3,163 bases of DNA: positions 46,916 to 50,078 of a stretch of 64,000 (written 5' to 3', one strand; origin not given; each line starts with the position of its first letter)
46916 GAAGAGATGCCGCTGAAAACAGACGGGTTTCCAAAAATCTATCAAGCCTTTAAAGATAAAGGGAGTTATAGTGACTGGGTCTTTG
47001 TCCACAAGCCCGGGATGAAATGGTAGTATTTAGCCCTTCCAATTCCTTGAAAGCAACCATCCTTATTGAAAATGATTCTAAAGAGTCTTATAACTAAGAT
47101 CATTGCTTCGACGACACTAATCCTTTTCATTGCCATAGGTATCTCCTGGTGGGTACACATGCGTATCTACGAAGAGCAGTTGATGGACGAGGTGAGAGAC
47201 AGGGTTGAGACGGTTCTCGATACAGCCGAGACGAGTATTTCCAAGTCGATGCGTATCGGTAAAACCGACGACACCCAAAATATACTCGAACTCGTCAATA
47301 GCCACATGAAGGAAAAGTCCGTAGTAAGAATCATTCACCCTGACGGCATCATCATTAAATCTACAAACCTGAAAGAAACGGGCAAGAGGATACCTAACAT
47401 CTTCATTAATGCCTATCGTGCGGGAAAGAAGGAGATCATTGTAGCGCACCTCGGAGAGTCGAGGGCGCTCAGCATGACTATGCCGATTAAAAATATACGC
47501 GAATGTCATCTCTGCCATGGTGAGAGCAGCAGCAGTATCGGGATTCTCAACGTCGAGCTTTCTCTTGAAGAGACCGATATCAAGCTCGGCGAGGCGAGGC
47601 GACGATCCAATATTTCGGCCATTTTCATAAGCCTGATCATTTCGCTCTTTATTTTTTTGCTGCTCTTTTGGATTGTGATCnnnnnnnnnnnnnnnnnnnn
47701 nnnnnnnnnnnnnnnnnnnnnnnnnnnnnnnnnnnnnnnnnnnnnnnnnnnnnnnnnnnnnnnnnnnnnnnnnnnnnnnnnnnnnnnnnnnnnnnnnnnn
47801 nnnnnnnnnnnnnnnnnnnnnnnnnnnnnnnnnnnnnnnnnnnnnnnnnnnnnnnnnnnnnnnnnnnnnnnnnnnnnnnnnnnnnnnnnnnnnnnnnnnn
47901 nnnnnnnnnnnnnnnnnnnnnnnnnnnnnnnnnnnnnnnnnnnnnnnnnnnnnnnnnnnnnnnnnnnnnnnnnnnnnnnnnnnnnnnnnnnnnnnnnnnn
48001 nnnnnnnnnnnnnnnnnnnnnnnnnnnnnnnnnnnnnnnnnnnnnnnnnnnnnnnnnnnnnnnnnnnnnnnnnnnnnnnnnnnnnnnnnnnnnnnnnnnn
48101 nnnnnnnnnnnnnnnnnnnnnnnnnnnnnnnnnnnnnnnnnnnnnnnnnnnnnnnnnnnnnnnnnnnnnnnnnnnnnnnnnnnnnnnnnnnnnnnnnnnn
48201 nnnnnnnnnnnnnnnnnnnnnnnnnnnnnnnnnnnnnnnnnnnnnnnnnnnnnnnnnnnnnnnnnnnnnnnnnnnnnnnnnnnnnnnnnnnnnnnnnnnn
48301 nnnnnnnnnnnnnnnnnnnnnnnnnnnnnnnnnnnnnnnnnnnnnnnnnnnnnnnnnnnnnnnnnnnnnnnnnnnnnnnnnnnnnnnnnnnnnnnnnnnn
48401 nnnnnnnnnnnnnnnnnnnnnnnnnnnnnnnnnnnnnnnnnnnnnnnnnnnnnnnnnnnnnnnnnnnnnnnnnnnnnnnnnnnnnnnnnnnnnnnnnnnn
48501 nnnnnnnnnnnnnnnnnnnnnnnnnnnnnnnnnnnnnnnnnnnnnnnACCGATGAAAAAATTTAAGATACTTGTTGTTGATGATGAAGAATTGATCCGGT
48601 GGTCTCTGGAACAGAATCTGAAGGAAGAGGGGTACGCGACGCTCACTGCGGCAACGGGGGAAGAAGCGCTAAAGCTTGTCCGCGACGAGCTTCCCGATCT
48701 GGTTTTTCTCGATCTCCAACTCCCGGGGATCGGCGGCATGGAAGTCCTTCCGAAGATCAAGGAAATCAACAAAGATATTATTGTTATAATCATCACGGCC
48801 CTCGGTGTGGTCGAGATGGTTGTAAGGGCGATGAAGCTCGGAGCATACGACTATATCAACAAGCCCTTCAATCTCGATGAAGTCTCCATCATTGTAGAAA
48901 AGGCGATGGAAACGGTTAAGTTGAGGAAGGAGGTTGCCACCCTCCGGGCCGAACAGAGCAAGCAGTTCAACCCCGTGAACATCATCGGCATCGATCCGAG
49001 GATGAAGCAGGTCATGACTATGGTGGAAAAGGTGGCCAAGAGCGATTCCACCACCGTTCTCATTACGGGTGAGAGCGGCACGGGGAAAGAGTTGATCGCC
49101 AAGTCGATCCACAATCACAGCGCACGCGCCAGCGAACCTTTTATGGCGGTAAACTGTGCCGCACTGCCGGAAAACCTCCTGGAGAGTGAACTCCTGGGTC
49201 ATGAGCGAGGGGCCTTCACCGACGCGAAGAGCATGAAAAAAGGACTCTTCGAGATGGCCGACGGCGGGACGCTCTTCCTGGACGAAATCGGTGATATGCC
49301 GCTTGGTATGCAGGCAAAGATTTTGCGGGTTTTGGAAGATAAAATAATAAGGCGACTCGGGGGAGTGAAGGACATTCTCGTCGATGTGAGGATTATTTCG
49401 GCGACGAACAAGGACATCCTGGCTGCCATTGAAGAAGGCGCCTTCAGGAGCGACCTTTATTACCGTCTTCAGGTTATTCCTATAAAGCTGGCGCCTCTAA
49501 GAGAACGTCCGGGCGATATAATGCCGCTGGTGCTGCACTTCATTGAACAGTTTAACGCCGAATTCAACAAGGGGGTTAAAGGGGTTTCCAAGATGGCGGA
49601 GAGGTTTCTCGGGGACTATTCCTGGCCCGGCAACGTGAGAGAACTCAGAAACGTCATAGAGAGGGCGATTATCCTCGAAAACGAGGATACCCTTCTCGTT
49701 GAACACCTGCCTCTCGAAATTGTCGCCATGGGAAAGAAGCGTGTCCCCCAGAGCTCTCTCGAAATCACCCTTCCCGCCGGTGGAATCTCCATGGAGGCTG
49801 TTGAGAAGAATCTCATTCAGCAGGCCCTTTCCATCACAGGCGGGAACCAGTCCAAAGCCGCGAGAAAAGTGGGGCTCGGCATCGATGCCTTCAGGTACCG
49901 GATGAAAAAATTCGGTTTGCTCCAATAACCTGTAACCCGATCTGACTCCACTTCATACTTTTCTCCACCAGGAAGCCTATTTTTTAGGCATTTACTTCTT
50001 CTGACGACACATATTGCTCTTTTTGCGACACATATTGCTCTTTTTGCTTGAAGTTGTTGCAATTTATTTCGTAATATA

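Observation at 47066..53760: Shared periplasmic heme-c sensor domain in a histidine kinase (CXXCH) and a chemoreceptor (CX5CH variant) flanking the cytochrome genes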

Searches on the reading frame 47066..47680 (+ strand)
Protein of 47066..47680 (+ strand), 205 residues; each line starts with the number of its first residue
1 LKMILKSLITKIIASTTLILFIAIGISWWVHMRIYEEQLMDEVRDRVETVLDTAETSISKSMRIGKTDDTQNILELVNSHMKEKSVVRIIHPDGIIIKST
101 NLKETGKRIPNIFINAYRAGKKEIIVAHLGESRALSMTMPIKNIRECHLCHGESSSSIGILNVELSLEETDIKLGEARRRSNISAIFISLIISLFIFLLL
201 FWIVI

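Call 10: find_homologous_proteins(query=window:47066-47680:+, max_evalue=0.001)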
Query seq(205 aa) (205 aa): 1 proteins with E <= 0.001 among 346 candidates.
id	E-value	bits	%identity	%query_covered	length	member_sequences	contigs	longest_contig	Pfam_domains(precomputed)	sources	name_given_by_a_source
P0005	1.1e-37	148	62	61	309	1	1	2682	PF00672.31,PF00512.32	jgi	-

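Call 88: find_encoding_contigs(protein=P0005, flank=5000, max_places=3)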
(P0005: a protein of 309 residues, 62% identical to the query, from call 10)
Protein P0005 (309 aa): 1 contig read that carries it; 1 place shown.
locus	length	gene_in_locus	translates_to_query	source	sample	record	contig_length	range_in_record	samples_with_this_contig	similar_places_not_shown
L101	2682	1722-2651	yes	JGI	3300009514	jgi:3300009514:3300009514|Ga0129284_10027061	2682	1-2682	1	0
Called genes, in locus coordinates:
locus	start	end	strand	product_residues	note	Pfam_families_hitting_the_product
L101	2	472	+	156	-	?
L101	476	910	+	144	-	PF07963:N_methyl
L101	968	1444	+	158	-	-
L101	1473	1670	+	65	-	-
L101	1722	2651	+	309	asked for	PF00672:HAMP, PF00512:HisKA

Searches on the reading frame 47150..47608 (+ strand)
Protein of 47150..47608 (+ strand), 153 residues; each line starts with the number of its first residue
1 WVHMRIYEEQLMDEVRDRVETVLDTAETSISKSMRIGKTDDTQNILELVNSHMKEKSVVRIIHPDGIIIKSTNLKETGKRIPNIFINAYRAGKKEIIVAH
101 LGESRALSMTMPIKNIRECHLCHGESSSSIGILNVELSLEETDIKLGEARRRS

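Call 5: search_solved_structures(query=window:47150-47608:+, max_evalue=10, show_alignments=3)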
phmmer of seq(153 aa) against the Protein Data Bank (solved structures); distinct sequences matched with E-value up to 10: 1.
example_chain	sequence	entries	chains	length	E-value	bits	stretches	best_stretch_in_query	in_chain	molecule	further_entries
3b42_A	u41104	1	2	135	0.0061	20.2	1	74-141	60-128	Methyl-accepting chemotaxis protein, putative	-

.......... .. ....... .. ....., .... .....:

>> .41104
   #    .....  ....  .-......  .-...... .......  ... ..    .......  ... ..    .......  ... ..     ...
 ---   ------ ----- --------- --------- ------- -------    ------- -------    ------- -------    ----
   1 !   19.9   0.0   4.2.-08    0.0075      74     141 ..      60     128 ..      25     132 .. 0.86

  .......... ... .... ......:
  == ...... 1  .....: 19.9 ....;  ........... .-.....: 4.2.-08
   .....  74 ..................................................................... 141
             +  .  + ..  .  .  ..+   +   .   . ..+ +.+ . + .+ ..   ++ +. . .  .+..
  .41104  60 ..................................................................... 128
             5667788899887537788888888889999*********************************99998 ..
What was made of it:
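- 47156..47605 (+): Kinase periplasmic sCache_haem-like sensor domain (approximate limits). phmmer hit to PDB 3b42 (GSU0935), E=0.006, with CXXCH aligned (call 5).
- The kinase sensor hits PDB 3b42 (GSU0935), E=0.006, with CXXCH aligned (call 5).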

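Call 73: predict_structure(alignment_id=A6)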
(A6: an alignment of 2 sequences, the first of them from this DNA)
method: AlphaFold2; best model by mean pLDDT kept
length: 151 residues; sequences in the alignment: 2
mean_pLDDT: 39.2   pTM: 0.26
mean pLDDT of the five models: 39.2, 33.5, 32.4, 32.3, 31.3
residues with pLDDT >= 90: 0; 70-90: 0; 50-70: 4; < 50: 147
segments of 3 or more residues with pLDDT < 50: 1-10, 12-14, 19-21, 23-151
pLDDT, mean of each block of 10 residues (from residue 1): 41 48 44 36 37 39 36 30 32 32 42 43 45 45 37 42
secondary structure, 60 per line:
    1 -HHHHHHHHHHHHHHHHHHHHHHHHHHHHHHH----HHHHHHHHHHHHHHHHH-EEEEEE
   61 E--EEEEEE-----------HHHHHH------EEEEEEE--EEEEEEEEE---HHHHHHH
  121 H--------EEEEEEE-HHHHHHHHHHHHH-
elements in order: H2-32 H37-53 E55-61 E64-69 H81-86 E93-99 E102-110 H114-121 E130-136 H138-150
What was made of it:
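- On sCache_haem (GSU0582/GSU0935, Tll0287; PF21563/PF11845): Kinase domain: the model is unusable (pLDDT 39, call 73), so this is inconclusive for the kinase.
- The kinase domain could not be modelled (pLDDT 39; call 73), and it scores below the Pfam threshold.
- Tried and rejected: AF2 of the kinase domain with 2 sequences failed (pLDDT 39, call 73), so no fold search was run on it.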

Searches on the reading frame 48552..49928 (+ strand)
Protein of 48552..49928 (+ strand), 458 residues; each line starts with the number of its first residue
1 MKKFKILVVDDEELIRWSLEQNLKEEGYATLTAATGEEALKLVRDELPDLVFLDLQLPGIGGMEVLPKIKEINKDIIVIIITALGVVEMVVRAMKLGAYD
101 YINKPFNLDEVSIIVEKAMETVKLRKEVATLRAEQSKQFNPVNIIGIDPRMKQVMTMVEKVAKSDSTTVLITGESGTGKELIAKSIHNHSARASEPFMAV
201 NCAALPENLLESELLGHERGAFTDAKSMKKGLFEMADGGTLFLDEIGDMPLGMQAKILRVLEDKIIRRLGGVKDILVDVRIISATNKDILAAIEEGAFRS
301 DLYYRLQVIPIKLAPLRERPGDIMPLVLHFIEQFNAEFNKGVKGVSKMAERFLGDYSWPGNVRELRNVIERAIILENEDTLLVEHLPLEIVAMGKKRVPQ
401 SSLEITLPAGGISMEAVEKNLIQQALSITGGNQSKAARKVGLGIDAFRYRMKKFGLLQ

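Call 3: search_protein_families(library=pfam, proteins=[window:48552-49928:+], max_evalue=0.1)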
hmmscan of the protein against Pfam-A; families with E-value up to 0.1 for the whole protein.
window:48552-49928:+ (458 aa): 19 families
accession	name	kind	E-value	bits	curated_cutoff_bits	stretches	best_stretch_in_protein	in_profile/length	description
PF00158.32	Sigma54_activat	-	7.3e-71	237.7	20.2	1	144-311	1-167/168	Sigma-54 interaction domain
PF00072.30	Response_reg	-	3.1e-29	101.8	30.2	1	6-112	1-107/111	Response regulator receiver domain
PF25601.1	AAA_lid_14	-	5.1e-26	90.8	27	1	317-397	1-81/87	AAA+ ATPase lid domain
PF14532.12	Sigma54_activ_2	-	1.9e-18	67.5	25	1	150-316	6-138/138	Sigma-54 interaction domain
PF02954.25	HTH_8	-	1.5e-12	47.5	22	1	414-454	2-42/42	Bacterial regulatory protein, Fis family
PF07728.20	AAA_5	-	4.8e-06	27.1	22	1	169-286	2-122/139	AAA domain (dynein-related subfamily)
PF00004.35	AAA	-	3.1e-05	24.9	21.2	1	169-287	1-110/131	ATPase family associated with various cellular activities (AAA)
PF13191.12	AAA_16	-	0.0011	19.9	32.6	1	148-202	6-60/167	AAA ATPase domain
PF07724.20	AAA_2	-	0.002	18.6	27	1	167-271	4-109/166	AAA domain (Cdc48 subfamily)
PF01232.29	Mannitol_dh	-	0.0021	18.5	27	1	103-208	22-127/199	Mannitol dehydrogenase Rossmann domain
PF05673.19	DUF815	-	0.0024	17.5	23.8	1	133-193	19-80/249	Protein of unknown function (DUF815)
PF01078.27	Mg_chelatase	-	0.0035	17.2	20.3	0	160-188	16-44/207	Magnesium chelatase, subunit ChlI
PF00493.29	MCM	-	0.0056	16.3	23.3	1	164-267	55-151/224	MCM P-loop domain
PF00063.27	Myosin_head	-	0.015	14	33.3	1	162-213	81-132/679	Myosin head (motor domain)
PF06745.19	ATPase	-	0.047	13.5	26.6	0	166-211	19-65/231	KaiC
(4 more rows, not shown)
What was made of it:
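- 48552..49928 (+): NtrC-type sigma54-dependent response regulator (receiver, AAA+, HTH_8), presumed partner of the kinase. Pfam Response_reg, Sigma54_activat and HTH_8 (call 3).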
